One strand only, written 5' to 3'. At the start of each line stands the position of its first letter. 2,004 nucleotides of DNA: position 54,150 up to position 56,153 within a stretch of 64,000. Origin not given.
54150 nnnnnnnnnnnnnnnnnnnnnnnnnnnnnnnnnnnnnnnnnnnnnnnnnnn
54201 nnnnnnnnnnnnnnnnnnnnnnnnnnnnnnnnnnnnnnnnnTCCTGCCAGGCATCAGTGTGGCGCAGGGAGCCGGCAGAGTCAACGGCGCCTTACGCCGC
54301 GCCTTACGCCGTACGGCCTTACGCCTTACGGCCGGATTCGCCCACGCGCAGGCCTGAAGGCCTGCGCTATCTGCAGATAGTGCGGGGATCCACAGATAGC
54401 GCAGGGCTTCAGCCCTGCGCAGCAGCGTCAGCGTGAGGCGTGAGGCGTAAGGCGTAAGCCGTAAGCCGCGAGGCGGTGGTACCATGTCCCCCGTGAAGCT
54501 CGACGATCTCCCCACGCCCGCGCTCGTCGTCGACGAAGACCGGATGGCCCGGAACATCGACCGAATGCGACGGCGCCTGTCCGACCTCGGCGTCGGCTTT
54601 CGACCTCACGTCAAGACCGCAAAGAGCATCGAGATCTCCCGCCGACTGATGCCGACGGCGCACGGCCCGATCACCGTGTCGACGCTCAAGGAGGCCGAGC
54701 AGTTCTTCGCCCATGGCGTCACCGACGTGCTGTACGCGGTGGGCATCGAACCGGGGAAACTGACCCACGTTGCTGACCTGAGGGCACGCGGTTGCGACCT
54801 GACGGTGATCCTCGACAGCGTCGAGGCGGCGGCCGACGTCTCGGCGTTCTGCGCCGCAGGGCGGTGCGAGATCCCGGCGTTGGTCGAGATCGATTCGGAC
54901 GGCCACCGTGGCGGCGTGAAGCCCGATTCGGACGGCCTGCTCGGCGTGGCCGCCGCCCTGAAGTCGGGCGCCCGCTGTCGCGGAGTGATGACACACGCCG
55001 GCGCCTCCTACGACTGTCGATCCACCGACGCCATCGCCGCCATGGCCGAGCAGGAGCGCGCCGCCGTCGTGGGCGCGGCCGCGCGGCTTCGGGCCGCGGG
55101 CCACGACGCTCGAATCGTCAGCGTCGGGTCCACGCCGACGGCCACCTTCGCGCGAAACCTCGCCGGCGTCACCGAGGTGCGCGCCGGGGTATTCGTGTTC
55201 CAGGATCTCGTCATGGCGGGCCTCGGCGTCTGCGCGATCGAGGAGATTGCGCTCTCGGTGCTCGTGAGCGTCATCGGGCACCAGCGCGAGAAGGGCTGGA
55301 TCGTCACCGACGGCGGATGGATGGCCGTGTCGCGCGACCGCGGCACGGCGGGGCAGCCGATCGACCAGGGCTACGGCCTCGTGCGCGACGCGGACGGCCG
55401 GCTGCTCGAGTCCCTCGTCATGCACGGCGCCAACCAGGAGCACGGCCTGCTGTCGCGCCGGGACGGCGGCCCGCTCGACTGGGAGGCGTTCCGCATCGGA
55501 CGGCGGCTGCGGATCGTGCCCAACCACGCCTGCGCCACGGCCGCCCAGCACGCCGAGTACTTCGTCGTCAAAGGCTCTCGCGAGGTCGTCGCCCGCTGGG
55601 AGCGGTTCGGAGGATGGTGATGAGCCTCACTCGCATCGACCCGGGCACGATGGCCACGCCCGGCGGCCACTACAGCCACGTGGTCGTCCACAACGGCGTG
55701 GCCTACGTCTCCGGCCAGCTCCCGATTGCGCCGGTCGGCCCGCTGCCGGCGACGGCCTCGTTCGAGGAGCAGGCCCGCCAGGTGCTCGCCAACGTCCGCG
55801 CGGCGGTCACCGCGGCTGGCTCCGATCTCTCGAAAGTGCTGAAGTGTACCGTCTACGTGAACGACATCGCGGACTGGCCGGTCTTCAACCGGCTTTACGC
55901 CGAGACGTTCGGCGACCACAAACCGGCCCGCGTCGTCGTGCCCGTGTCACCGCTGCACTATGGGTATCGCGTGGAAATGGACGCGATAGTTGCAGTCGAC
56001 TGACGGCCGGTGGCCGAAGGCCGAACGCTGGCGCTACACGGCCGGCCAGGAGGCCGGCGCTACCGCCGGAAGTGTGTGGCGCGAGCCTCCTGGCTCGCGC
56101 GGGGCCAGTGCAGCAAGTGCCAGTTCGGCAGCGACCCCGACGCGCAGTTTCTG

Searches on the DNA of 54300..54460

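Call 58: search_rna_families(source=window, start=54300, end=54460, threshold=evalue, max_evalue=1, show_alignments=3)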
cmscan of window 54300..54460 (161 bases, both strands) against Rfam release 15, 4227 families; matches with E-value up to 1: 17.
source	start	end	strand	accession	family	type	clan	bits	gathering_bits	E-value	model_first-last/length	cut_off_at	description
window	54344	54422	-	RF00926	MIR1151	Gene; miRNA;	-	27.4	90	0.015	1-110/110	no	MIR1151 microRNA precursor family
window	54342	54425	-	RF03571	mir-734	Gene; miRNA;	-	27.1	100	0.0013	1-93/93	no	mir-734 microRNA precursor family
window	54392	54419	-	RF01687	Acido-Lenti-1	Gene; sRNA;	-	25.3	37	0.00034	1-46/46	no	Acido-Lenti-1 RNA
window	54346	54420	+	RF03941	mir-3158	Gene; miRNA;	-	24.6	97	0.012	1-81/81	no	mir-3158 microRNA precursor family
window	54338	54425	+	RF02010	mir-3180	Gene; miRNA;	-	23.6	99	0.06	1-92/92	no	mir-3180 microRNA precursor family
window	54344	54422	+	RF00939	mir-504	Gene; miRNA;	-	22.4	57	0.012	1-78/78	no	mir-504 microRNA precursor family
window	54347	54378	+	RF01687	Acido-Lenti-1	Gene; sRNA;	-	21.3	37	0.0041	1-46/46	no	Acido-Lenti-1 RNA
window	54319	54443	+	RF02000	MIR1846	Gene; miRNA;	-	21.3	77.5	0.043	1-110/110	no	MIR1846 microRNA precursor family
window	54339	54427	-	RF00960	mir-661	Gene; miRNA;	-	19.6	73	0.48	1-84/84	no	mir-661 microRNA precursor family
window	54342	54424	-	RF00939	mir-504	Gene; miRNA;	-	19.4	57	0.081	1-78/78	no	mir-504 microRNA precursor family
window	54350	54416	+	RF03568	mir-3204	Gene; miRNA;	-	19.1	90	0.12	1-75/75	no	mir-3204 microRNA precursor family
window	54341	54425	-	RF02000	MIR1846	Gene; miRNA;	-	18.4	77.5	0.25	1-110/110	no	MIR1846 microRNA precursor family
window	54356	54407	-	RF01798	g2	Gene;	-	18.4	70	0.49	1-67/67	no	G2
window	54368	54424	-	RF00194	Rubella_3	Cis-reg;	-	17.2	35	0.27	1-68/68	no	Rubella virus 3' cis-acting element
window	54351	54415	-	RF03561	mir-3533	Gene; miRNA;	-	16.8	104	0.57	1-84/84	no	mir-3533 microRNA precursor family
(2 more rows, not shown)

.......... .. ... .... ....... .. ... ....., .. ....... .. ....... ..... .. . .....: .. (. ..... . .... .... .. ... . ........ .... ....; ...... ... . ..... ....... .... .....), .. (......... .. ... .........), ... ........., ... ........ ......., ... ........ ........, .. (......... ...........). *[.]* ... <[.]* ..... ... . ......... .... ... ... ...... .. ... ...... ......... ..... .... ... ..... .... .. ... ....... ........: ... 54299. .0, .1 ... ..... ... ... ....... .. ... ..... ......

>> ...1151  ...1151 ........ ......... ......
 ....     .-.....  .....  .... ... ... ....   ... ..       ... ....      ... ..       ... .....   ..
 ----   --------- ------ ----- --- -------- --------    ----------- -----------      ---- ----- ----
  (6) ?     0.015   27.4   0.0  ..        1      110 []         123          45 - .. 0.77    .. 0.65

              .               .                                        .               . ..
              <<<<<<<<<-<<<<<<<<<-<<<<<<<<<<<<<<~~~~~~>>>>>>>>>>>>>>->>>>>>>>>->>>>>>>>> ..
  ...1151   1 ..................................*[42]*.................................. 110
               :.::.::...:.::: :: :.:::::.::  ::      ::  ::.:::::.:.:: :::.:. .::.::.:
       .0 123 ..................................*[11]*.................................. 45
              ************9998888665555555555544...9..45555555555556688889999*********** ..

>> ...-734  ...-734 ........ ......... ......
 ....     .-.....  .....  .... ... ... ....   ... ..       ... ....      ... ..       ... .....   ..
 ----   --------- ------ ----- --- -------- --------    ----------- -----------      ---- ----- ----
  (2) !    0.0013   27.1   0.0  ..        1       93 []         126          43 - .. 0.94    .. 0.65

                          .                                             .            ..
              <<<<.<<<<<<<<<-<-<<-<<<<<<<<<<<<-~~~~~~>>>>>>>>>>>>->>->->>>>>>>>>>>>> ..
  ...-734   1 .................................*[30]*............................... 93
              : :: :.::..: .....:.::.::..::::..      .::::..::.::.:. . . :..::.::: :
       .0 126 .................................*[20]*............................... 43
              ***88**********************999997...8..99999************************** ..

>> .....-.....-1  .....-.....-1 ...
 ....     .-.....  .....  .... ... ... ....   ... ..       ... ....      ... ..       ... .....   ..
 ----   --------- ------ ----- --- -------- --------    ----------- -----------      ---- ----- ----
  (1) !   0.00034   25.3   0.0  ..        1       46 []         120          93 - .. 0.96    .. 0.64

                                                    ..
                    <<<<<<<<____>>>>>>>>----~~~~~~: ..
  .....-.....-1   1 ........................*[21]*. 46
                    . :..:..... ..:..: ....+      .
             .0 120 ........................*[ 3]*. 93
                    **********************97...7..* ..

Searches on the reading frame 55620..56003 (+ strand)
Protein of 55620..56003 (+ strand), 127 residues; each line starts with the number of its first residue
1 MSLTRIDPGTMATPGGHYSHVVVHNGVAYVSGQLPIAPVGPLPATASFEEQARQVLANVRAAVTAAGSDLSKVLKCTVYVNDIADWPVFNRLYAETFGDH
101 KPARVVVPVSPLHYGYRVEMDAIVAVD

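Call 41: search_protein_families(library=pfam, proteins=[window:55620-56003:+], max_evalue=0.00001)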
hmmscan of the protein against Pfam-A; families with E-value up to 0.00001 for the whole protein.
window:55620-56003:+ (127 aa): 1 family
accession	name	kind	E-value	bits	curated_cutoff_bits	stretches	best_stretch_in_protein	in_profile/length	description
PF01042.26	Ribonuc_L-PSP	-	9.1e-31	106.8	27.3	1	14-125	7-120/121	Endoribonuclease L-PSP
